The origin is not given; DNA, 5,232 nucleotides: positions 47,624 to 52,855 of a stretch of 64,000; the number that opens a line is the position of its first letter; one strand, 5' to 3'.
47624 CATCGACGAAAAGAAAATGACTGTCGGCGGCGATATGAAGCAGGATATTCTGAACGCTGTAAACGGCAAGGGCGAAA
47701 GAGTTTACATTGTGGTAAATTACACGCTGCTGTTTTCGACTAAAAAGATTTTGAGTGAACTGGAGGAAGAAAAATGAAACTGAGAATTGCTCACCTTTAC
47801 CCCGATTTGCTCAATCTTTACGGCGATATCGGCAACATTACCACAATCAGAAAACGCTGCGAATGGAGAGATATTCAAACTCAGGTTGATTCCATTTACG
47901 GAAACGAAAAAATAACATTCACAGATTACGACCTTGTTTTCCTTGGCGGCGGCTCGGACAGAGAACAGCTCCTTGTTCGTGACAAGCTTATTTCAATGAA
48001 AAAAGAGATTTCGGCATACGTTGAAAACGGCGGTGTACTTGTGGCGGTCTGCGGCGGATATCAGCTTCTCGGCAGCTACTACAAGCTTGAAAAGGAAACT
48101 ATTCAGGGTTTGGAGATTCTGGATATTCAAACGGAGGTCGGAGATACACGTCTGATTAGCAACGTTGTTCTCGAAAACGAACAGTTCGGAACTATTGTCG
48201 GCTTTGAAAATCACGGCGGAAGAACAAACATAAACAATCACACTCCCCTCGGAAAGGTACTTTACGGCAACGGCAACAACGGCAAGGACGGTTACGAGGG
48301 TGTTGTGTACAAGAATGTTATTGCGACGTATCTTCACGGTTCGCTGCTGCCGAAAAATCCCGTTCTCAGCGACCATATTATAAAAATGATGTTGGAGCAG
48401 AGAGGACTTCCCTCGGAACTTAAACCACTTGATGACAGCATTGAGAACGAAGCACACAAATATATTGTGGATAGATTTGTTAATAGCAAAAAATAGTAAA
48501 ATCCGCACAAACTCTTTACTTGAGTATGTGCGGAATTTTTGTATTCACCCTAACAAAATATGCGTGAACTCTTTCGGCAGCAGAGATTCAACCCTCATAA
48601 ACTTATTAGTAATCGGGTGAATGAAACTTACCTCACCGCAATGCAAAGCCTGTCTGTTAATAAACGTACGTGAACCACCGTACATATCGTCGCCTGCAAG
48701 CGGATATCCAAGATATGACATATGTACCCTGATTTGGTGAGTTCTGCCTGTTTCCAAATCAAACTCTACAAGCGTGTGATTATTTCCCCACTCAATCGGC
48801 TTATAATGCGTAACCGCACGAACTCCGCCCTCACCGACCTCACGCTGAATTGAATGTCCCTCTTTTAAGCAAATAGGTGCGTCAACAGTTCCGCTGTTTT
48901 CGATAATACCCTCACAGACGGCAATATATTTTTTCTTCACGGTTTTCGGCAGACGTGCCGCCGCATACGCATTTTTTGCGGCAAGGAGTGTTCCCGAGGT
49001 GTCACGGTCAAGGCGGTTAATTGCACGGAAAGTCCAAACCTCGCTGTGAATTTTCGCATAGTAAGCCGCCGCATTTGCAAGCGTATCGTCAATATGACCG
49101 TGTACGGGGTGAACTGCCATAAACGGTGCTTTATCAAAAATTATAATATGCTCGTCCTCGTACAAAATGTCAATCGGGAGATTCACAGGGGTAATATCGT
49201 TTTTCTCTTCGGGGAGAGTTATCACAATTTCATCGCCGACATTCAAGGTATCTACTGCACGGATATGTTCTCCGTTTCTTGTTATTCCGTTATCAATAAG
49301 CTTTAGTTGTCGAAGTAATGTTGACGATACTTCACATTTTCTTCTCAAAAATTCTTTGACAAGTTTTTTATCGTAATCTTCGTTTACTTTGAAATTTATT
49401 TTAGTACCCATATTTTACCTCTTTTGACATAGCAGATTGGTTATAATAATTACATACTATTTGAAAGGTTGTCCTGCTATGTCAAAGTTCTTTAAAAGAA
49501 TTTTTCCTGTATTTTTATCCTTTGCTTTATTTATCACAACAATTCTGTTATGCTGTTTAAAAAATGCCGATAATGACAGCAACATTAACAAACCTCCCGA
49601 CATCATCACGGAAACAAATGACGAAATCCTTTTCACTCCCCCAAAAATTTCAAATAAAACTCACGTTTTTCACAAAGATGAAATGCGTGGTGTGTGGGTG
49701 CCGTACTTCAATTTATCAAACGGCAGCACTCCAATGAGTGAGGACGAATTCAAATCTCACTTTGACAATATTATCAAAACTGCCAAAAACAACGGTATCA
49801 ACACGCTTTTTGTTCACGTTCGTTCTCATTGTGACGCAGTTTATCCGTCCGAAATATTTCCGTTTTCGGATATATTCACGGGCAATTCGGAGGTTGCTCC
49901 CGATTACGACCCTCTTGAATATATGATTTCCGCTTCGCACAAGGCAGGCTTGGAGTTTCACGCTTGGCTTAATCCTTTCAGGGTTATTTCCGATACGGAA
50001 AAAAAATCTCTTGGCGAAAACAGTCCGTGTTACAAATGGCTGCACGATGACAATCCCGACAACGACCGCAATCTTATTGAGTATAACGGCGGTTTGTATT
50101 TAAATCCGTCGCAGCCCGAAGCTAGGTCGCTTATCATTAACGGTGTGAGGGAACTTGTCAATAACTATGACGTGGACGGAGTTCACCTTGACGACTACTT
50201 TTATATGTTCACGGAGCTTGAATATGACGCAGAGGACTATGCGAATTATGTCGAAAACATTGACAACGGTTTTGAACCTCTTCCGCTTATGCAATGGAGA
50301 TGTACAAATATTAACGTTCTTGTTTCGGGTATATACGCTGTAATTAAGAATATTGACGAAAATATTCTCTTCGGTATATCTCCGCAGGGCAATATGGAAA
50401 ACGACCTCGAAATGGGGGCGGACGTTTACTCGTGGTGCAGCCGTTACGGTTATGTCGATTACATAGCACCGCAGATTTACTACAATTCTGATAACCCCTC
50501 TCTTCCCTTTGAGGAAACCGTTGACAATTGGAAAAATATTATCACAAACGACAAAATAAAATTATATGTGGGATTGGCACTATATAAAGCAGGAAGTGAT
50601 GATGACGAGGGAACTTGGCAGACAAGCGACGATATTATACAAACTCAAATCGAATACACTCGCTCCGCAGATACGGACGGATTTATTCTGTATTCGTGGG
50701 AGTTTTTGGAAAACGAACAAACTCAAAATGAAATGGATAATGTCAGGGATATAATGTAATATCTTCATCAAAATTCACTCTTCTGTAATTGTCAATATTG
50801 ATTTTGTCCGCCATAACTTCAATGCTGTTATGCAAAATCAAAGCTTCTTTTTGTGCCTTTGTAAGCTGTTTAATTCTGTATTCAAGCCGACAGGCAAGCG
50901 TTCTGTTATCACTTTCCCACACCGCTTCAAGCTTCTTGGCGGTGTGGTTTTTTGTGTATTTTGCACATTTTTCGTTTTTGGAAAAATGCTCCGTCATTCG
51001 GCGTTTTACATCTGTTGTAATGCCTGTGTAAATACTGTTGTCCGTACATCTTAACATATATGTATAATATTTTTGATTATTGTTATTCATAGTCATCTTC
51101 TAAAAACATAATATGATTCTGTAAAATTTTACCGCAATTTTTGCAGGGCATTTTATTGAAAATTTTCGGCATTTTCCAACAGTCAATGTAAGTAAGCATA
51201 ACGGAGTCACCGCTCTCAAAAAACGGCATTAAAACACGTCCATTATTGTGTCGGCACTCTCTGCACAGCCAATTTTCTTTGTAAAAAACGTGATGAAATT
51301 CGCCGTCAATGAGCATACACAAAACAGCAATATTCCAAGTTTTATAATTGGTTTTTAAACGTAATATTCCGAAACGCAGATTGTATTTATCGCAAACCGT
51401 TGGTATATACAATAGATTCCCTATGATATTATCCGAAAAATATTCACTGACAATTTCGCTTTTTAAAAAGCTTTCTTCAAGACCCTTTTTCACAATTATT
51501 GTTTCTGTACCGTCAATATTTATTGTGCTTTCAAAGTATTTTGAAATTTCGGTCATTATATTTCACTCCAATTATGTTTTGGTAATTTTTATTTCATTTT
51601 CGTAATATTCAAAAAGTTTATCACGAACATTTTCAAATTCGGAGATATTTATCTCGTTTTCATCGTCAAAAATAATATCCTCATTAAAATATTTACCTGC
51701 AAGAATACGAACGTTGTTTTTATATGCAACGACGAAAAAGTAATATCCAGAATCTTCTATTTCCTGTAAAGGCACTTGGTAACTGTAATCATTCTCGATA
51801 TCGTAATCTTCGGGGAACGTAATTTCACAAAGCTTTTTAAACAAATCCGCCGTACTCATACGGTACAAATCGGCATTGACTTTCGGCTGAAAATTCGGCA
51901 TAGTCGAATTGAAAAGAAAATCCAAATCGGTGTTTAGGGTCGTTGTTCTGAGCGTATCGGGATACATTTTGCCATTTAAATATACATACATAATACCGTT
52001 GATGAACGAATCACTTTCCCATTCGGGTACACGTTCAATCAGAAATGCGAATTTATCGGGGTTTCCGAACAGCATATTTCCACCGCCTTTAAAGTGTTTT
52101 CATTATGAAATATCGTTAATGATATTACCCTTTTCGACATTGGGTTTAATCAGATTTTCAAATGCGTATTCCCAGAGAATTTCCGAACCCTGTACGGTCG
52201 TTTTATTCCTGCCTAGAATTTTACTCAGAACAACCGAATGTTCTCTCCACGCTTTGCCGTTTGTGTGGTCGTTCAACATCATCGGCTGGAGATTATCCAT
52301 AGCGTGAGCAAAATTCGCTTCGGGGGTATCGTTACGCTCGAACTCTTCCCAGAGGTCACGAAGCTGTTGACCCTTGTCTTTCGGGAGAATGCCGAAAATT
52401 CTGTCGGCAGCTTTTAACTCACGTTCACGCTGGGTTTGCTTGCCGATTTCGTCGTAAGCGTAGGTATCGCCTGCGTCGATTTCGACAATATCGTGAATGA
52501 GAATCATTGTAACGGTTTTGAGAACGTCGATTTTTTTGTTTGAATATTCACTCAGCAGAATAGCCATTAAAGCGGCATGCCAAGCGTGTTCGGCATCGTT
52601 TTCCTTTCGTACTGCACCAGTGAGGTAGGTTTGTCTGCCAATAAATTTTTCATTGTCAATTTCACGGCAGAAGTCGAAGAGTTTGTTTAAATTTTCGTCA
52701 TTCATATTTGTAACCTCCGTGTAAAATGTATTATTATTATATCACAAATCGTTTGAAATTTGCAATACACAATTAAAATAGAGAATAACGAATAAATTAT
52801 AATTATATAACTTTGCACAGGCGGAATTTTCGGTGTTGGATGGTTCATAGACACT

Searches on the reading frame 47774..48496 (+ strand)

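Call 41: search_protein_families(library=pfam, proteins=[window:47774-48496:+], max_evalue=0.00001)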
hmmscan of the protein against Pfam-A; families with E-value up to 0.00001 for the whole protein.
window:47774-48496:+ (240 aa): 1 family
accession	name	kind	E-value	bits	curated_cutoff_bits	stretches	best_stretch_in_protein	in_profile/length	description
PF07685.20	GATase_3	-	2.8e-40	138.5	27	1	4-195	1-195/196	CobB/CobQ-like glutamine amidotransferase domain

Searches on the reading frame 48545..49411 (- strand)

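Call 41: search_protein_families(library=pfam, proteins=[window:48545-49411:-], max_evalue=0.00001)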
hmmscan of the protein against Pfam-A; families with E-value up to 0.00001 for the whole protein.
window:48545-49411:- (288 aa): 1 family
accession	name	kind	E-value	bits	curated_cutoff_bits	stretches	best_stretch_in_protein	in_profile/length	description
PF00849.27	PseudoU_synth_2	-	7.4e-26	91.6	26.8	1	88-232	1-151/152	RNA pseudouridylate synthase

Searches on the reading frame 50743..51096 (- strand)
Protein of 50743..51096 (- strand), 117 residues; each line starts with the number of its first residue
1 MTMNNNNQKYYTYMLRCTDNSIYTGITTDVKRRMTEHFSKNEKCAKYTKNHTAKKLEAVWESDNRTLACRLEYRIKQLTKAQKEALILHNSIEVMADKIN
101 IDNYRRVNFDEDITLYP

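Call 41: search_protein_families(library=pfam, proteins=[window:50743-51096:-], max_evalue=0.00001)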
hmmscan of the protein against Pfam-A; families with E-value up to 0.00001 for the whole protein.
window:50743-51096:- (117 aa): 1 family
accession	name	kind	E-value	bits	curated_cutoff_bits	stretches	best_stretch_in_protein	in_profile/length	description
PF01541.30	GIY-YIG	-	1.2e-14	54.8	22.6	1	9-83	1-76/78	GIY-YIG catalytic domain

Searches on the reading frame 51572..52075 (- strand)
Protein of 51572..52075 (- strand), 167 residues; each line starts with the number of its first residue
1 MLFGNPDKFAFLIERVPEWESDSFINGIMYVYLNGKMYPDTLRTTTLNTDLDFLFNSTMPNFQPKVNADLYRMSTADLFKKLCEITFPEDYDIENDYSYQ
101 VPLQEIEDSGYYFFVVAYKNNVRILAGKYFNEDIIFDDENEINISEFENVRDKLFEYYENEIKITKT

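Call 41: search_protein_families(library=pfam, proteins=[window:51572-52075:-], max_evalue=0.00001)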
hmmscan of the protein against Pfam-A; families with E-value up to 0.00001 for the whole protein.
window:51572-52075:- (167 aa): 1 family
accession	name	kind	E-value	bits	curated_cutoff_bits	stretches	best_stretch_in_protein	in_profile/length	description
PF15593.11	Imm42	-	5.4e-31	108.7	27.2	1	1-157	1-162/162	Immunity protein 42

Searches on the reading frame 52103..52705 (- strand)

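Call 41: search_protein_families(library=pfam, proteins=[window:52103-52705:-], max_evalue=0.00001)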
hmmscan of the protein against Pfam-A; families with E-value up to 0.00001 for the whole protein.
window:52103-52705:- (200 aa): 2 families
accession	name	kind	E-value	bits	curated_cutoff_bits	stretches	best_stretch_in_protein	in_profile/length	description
PF13023.12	HD_3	-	7e-54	182.6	22.5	1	16-174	1-161/165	HD domain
PF12917.13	YfbR-like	-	2.3e-09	37.6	25.9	1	16-140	6-136/182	5'-deoxynucleotidase YfbR-like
